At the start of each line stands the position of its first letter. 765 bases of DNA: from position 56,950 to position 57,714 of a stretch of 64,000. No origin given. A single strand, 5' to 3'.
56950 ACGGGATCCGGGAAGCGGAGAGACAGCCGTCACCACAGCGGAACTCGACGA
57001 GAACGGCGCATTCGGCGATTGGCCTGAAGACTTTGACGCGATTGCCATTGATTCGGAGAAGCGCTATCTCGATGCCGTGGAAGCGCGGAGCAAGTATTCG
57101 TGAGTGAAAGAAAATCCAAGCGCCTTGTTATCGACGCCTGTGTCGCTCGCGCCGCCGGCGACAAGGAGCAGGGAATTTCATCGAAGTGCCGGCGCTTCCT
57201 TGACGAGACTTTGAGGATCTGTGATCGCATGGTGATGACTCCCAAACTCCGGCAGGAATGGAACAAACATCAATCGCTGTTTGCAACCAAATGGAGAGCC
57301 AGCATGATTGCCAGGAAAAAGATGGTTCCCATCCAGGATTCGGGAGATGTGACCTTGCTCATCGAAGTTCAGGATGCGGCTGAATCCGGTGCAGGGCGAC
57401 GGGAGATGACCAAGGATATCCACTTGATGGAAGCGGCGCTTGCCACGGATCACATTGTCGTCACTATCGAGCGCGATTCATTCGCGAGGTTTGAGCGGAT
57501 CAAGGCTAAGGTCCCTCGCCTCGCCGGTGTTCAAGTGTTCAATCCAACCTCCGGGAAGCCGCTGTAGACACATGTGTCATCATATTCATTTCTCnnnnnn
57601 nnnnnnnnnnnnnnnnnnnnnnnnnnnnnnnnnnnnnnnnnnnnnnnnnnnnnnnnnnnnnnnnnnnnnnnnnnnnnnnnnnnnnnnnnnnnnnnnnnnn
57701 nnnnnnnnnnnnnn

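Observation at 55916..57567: Lower-GC, translationally coupled ABC-type ATPase + PIN-like cassette between lepA and glcE (candidate defence/toxin module)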

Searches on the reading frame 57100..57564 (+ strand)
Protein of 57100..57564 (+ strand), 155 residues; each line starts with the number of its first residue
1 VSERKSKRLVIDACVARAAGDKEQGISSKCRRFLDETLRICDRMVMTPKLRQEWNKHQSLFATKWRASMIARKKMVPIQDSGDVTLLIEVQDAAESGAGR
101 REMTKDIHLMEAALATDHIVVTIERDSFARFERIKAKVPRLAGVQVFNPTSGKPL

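Call 4: search_protein_families(library=pfam, proteins=[window:57100-57564:+], max_evalue=1)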
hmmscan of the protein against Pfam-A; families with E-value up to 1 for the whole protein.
window:57100-57564:+ (155 aa): 2 families
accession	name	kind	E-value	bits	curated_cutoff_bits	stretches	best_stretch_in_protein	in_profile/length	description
PF14367.12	DUF4411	-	0.038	14.3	23.5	1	44-142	37-138/159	Domain of unknown function (DUF4411)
PF02100.23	ODC_AZ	-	0.17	12.2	24.2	1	79-130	22-73/114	Ornithine decarboxylase antizyme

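Call 5: search_protein_families(library=padloc, proteins=[window:57100-57564:+], max_evalue=1)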
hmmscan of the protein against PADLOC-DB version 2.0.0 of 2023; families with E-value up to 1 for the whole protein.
window:57100-57564:+ (155 aa): 0 families

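Call 6: search_protein_families(library=ncbifam, proteins=[window:57100-57564:+], max_evalue=1)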
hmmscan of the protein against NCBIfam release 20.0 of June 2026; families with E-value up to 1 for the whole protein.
window:57100-57564:+ (155 aa): 1 family
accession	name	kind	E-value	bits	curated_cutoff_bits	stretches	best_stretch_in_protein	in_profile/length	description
TIGR00028.1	Mtu_PIN_fam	subfamily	0.013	15.7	73.6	1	74-137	78-138/143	TA system VapC family ribonuclease toxin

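Call 7: find_homologous_proteins(query=window:57100-57564:+, max_evalue=0.001)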
Query window:57100-57564:+ (155 aa): 38 proteins with E <= 0.001 among 345 candidates.
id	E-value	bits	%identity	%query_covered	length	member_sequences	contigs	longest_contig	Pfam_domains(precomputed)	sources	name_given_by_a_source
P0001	9.2e-95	332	99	100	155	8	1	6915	-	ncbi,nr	ncbi:MAG: hypothetical protein IT167_27945 [Bryobacterales bacterium]|nr:hypothetical protein [Bryob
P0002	6.2e-31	125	47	95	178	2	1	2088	-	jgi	-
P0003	2.9e-29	120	47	97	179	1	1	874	-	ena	-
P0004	8.7e-28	115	47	90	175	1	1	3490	-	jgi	jgi:hypothetical protein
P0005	1.8e-27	114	41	99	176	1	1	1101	-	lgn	-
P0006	6.6e-27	112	44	97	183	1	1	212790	-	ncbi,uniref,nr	ncbi:hypothetical protein [Argonema galeatum]|uniref:hypothetical protein n=1 Tax=Argonema galeatum 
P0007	7.1e-27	112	44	93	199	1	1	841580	-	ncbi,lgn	ncbi:MAG: hypothetical protein U1A78_27905 [Polyangia bacterium]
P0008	1.2e-26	111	42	97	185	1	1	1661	-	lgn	-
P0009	2.3e-26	110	45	96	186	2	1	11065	-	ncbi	-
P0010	2.8e-26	110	42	97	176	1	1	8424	-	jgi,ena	-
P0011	3.6e-26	110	45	94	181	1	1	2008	-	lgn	-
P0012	4.6e-26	109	42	97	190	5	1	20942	-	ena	-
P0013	9.4e-26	108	42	97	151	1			-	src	-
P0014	2.1e-25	107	42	97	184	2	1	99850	-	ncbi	-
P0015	2.8e-25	107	48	77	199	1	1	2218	-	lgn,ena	-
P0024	1.1e-21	95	41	96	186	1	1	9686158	-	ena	-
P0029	5.1e-20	90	44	82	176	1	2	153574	-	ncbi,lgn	-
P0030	1.5e-19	88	37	93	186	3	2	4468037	-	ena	-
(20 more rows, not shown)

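Call 16: find_encoding_contigs(protein=P0007, flank=6000, max_places=2)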
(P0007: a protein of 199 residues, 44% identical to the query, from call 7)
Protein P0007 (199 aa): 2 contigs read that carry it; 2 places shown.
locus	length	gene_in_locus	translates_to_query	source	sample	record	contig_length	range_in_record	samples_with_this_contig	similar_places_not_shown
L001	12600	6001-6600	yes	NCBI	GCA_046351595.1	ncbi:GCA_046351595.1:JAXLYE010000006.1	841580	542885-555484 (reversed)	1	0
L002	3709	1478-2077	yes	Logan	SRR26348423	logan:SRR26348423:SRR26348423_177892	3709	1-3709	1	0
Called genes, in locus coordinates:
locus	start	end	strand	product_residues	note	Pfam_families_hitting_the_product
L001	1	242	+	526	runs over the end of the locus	PF07228:SpoIIE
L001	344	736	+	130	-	PF01740:STAS (weak), PF13466:STAS_2 (weak)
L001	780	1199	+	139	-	-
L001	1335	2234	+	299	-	PF00691:OmpA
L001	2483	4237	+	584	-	-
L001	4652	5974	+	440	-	PF13175:AAA_15 (weak), PF13304:AAA_21, PF13175:AAA_15 (weak)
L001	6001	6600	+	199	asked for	-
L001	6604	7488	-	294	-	-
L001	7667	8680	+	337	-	PF01936:NYN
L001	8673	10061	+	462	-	PF13393:tRNA-synt_His, PF03129:HGTP_anticodon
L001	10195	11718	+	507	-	PF00070:Pyr_redox (faint), PF00743:FMO-like, PF01266:DAO (faint), PF07992:Pyr_redox_2, PF12831:FAD_oxidored (faint), PF13450:NAD_binding_8 (weak), PF13454:NAD_binding_9 (faint), PF13738:Pyr_redox_3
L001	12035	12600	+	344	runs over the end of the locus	PF07504:FTP, PF01447:Peptidase_M4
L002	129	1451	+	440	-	PF13175:AAA_15 (weak), PF13304:AAA_21, PF13175:AAA_15 (weak)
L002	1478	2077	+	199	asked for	-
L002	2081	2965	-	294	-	-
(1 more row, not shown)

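Call 17: find_encoding_contigs(protein=P0006, flank=6000, max_places=2)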
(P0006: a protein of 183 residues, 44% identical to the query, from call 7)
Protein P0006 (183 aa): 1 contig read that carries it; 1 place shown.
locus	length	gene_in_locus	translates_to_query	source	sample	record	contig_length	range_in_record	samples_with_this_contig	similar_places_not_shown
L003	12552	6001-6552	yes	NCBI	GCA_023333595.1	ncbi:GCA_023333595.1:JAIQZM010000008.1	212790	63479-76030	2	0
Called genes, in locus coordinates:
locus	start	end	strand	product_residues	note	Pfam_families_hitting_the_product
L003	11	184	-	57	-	-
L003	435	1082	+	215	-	PF01081:Aldolase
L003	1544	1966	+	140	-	PF03734:YkuD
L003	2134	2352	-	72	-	-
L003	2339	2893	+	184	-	PF03734:YkuD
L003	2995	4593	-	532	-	PF00012:HSP70, PF06723:MreB_Mbl (weak), PF00012:HSP70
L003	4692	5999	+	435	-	PF13175:AAA_15, PF13304:AAA_21 (weak), PF13175:AAA_15, PF13304:AAA_21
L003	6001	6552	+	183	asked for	-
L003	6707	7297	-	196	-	-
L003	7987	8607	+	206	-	-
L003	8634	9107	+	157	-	-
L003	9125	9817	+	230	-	-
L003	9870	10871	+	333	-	PF07731:Cu-oxidase_2, PF07732:Cu-oxidase_3, PF07731:Cu-oxidase_2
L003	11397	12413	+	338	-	PF12836:HHH_3 (weak)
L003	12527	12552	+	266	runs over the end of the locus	PF00563:EAL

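Call 18: find_encoding_contigs(protein=P0024, flank=6000, max_places=1)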
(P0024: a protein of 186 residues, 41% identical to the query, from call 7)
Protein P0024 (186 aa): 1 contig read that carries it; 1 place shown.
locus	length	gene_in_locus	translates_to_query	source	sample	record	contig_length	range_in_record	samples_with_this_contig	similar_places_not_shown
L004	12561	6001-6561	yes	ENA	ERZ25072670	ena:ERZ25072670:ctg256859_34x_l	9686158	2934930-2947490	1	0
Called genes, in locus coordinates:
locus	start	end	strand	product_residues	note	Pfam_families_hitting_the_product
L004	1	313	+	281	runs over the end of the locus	PF06114:Peptidase_M78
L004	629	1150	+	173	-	-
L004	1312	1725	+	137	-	PF13424:TPR_12 (faint), PF13432:TPR_16, PF13371:TPR_9 (weak), PF13414:TPR_11, PF00515:TPR_1, PF07719:TPR_2, PF13181:TPR_8 (weak), PF13414:TPR_11, +1 more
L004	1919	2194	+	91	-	PF13744:HTH_37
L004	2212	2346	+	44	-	-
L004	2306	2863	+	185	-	-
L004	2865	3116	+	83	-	-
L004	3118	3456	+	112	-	-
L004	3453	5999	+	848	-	PF13414:TPR_11, PF00515:TPR_1, PF13414:TPR_11, PF13432:TPR_16, PF00515:TPR_1, PF07719:TPR_2, PF13414:TPR_11, PF13424:TPR_12, +41 more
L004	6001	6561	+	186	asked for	-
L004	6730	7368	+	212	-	PF02481:DNA_processg_A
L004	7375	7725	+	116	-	-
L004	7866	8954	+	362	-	PF08240:ADH_N, PF00107:ADH_zinc_N, PF13602:ADH_zinc_N_2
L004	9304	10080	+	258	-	PF05721:PhyH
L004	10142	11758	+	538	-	PF02638:GHL10 (weak)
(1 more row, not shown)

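Call 19: find_encoding_contigs(protein=P0030, flank=6000, max_places=1)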
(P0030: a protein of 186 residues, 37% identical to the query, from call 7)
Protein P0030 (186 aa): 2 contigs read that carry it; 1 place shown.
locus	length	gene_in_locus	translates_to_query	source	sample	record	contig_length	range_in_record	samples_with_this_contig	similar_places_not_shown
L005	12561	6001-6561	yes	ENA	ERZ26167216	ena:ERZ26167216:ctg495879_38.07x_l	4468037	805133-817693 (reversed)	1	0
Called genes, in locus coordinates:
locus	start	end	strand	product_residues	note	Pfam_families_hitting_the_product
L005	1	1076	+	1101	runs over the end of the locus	PF25120:DUF7814 (weak), PF20473:MmeI_Mtase, PF07669:Eco57I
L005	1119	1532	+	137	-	PF00515:TPR_1, PF13371:TPR_9, PF13414:TPR_11, PF13432:TPR_16, PF14559:TPR_19 (weak), PF13431:TPR_17, PF00515:TPR_1, PF07719:TPR_2, +6 more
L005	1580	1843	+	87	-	-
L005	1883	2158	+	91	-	PF13744:HTH_37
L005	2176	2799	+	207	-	-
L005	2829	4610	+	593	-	-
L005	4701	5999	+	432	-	PF02463:SMC_N (weak), PF13175:AAA_15, PF13304:AAA_21, PF13175:AAA_15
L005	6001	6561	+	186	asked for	-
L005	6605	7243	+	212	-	PF02481:DNA_processg_A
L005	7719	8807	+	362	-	PF08240:ADH_N, PF00107:ADH_zinc_N, PF13602:ADH_zinc_N_2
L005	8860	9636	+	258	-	PF05721:PhyH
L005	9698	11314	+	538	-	PF02638:GHL10 (weak)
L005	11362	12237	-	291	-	-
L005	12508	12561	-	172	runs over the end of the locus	-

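Call 20: find_encoding_contigs(protein=P0014, flank=6000, max_places=1)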
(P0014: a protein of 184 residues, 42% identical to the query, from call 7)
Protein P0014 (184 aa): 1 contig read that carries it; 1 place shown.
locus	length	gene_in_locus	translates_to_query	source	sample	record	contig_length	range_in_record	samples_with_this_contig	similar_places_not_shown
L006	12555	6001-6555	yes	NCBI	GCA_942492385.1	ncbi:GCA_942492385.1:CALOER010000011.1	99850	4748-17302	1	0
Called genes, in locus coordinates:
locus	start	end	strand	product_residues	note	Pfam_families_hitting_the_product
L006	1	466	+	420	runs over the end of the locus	PF01385:OrfB_IS605, PF07282:Cas12f1-like_TNB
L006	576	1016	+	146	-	-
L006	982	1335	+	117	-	PF13749:HATPase_c_4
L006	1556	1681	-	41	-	-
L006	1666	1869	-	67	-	-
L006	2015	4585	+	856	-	PF17874:TPR_MalT, PF13424:TPR_12, PF13374:TPR_10, PF13424:TPR_12, PF13424:TPR_12, PF24885:TPR_NPHP3, PF13374:TPR_10, PF13424:TPR_12, +13 more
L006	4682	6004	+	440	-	PF13175:AAA_15, PF13304:AAA_21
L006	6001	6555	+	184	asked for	-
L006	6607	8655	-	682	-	PF00656:Peptidase_C14, PF14326:DUF4384 (weak)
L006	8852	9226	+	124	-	-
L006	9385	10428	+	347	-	PF14516:AAA_35 (weak), PF28130:DUF8371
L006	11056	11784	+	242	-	PF04542:Sigma70_r2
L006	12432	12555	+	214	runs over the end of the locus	-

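Call 21: find_encoding_contigs(protein=P0029, flank=6000, max_places=1)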
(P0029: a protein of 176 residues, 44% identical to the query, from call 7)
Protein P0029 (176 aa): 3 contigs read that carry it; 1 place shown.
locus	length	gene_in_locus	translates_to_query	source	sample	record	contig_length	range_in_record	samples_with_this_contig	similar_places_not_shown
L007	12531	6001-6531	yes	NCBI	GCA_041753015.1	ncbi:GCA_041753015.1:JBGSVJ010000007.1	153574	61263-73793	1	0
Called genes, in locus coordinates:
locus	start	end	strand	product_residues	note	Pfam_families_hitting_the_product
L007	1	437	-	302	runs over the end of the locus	PF00805:Pentapeptide (weak), PF13576:Pentapeptide_3 (weak), PF13599:Pentapeptide_4, PF00805:Pentapeptide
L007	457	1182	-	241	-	PF07638:Sigma70_ECF (faint), PF04542:Sigma70_r2, PF08281:Sigma70_r4_2, PF04545:Sigma70_r4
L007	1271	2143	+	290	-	PF06347:SH3_4 (faint), PF08239:SH3_3, PF12913:SH3_6 (faint), PF08239:SH3_3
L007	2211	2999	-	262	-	PF00106:adh_short, PF01370:Epimerase (weak), PF08659:KR, PF23441:SDR (weak), PF13561:adh_short_C2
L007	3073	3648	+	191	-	PF01243:PNPOx_N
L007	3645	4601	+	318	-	PF00903:Glyoxalase, PF13468:Glyoxalase_3 (faint), PF13669:Glyoxalase_4, PF00903:Glyoxalase, PF13669:Glyoxalase_4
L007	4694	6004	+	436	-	PF13175:AAA_15 (weak), PF13476:AAA_23 (faint), PF13304:AAA_21 (weak), PF13175:AAA_15, PF13304:AAA_21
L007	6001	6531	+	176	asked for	-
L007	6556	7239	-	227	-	PF01507:PAPS_reduct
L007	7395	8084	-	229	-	PF19538:DUF6062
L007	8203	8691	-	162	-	PF03449:GreA_GreB_N (weak), PF01272:GreA_GreB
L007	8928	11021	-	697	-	PF02415:Chlam_PMP (faint)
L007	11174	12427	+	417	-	PF03033:Glyco_transf_28, PF06722:EryCIII-like_C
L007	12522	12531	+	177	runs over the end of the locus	PF12867:DinB_2 (weak)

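Call 33: find_encoding_contigs(protein=P0001, flank=6000, max_places=3)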
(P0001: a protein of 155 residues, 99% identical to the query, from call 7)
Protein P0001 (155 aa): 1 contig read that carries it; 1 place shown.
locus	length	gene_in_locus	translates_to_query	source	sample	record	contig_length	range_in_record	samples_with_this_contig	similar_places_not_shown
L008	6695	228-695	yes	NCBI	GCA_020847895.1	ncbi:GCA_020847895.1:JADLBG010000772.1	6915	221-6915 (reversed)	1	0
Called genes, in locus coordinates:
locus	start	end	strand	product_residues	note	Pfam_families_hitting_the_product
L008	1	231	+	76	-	?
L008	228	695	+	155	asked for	-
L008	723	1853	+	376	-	PF01565:FAD_binding_4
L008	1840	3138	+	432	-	PF12797:Fer4_2 (faint), PF13187:Fer4_9 (faint), PF00037:Fer4 (faint), PF12838:Fer4_7, PF13183:Fer4_8, PF13484:Fer4_16 (weak), PF13534:Fer4_17, PF02754:CCG, +3 more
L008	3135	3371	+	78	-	-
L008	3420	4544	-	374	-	PF04055:Radical_SAM, PF19288:CofH_C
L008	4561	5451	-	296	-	PF01040:UbiA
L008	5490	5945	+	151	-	PF02643:DUF192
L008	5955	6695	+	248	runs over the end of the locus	PF00731:AIRC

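Call 34: predict_structure(alignment_id=A2)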
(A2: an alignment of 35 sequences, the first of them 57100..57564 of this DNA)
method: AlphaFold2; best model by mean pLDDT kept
length: 155 residues; sequences in the alignment: 35
mean_pLDDT: 91.4   pTM: 0.85
mean pLDDT of the five models: 91.4, 90.8, 90.5, 90.3, 90.3
residues with pLDDT >= 90: 116; 70-90: 34; 50-70: 5; < 50: 0
segments of 3 or more residues with pLDDT < 50: none
pLDDT, mean of each block of 10 residues (from residue 1): 84 94 88 95 93 90 95 95 93 91 91 96 90 93 94 70
secondary structure, 60 per line:
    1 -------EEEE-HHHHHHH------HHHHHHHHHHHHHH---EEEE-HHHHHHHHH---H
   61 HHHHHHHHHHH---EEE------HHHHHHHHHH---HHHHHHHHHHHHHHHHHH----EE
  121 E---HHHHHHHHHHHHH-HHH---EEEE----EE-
elements in order: E8-11 H13-19 H26-39 E43-46 H48-56 H60-71 E75-77 H84-93 H97-114 E119-121 H125-137 E145-148

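Call 38: fold_search(model_id=the predicted structure, library=pdb)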
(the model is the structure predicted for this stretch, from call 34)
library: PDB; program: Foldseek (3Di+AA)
matches with E <= 10: 750; with E <= 0.001: 1
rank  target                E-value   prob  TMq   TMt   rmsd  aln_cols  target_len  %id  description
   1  7vwo_A                2.3e-04  1.00  0.64  0.69   3.9       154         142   14  TA complex from Mycobacterium tuberculosis (released 2022-11-16)
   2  1ye5_B                3.4e-03  1.00  0.51  0.54   5.6       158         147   14  Crystal structure of hypothetical protein of unknown function from pyrococcus horikoshii OT3 (released 2005-05-17)
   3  1ye5_A                7.3e-03  1.00  0.55  0.59   5.0       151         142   14  Crystal structure of hypothetical protein of unknown function from pyrococcus horikoshii OT3 (released 2005-05-17)
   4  1v96_A                7.8e-03  1.00  0.51  0.53   5.4       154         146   14  Crystal structure of hypothetical protein of unknown function from pyrococcus horikoshii OT3 (released 2005-02-01)
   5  8ssf_A                8.7e-03  1.00  0.56  0.51   5.1       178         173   10  Minimal protein-only/RNA-free Ribonuclease P from Hydrogenobacter thermophilus (released 2023-10-18)
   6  7og5_B                9.8e-03  0.99  0.52  0.52   5.2       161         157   17  RNA-free Ribonuclease P from Halorhodospira halophila (released 2021-07-07)
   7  5h4g_A                1.1e-02  1.00  0.52  0.55   5.2       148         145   14  Structure of PIN-domain protein (VapC4 toxin) from Pyrococcus horikoshii determined at 1.77 A resolution (released 2016-11-23)
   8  1o4w                  1.2e-02  0.99  0.45  0.53   6.6       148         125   16  CRYSTAL STRUCTURE OF a PIN (PILT N-TERMINUS) DOMAIN CONTAINING PROTEIN (AF0591) FROM ARCHAEOGLOBUS FULGIDUS AT 1.90 A RE (released 2003-07-29)
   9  7e8j_B                1.2e-02  0.99  0.52  0.44   7.3       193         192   11  Crystal structure of Proteinaceous RNase P (PRORP) from Thermococcus celer (released 2022-03-02)
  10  2fe1                  1.2e-02  0.98  0.44  0.51   6.0       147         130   12  Crystal Structure of PAE0151 from Pyrobaculum aerophilum (released 2005-12-27)
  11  4chg_A                1.2e-02  1.00  0.52  0.59   5.0       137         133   13  Crystal structure of VapBC15 complex from Mycobacterium tuberculosis (released 2014-11-12)
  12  3zvk_B                1.3e-02  0.99  0.48  0.54   5.7       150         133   12  Crystal structure of VapBC2 from Rickettsia felis bound to a DNA fragment from their promoter (released 2011-12-14)
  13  5ecw_A                1.5e-02  1.00  0.56  0.64   4.8       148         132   11  Structure of the Shigella flexneri VapC mutant D7A (released 2016-02-17)
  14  7e8j_A                1.5e-02  0.99  0.52  0.43   5.5       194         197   13  Crystal structure of Proteinaceous RNase P (PRORP) from Thermococcus celer (released 2022-03-02)
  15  2bsq_A                2.5e-02  0.99  0.55  0.58   4.5       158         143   15  FitAB bound to DNA (released 2006-08-24)
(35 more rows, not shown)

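Call 43: search_protein_representatives(alignment_id=A2)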
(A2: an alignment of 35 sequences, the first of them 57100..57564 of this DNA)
Query: 35 sequences, 180 profile positions. Proteins with E-value up to 0.001 (for the whole library): 2326; up to 1e-10: 2066; up to 1e-30: 1061. The best 150 are listed.
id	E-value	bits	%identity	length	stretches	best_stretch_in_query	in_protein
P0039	7.5e-70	250.4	-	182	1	1-176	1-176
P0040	1.4e-69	249.6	-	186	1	1-178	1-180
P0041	1.8e-68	245.9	-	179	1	1-176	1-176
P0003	2.6e-68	245.4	-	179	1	1-177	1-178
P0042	1.3e-67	243.1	-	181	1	1-178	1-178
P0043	6.3e-67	240.9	-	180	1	3-178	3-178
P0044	8.7e-67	240.4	-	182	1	2-178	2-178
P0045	2.0e-66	239.2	-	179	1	2-175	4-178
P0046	2.1e-66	239.2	-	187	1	2-177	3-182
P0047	4.2e-65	234.9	-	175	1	1-175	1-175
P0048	9.1e-65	233.9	-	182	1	1-177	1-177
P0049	1.6e-64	233.0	-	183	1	3-176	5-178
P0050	1.2e-63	230.2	-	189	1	1-178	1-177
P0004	2.4e-63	229.2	-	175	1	2-174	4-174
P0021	3.0e-63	228.9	-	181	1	1-178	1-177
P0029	1.6e-58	213.5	-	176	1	2-178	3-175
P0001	1.5e-53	197.3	-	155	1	1-153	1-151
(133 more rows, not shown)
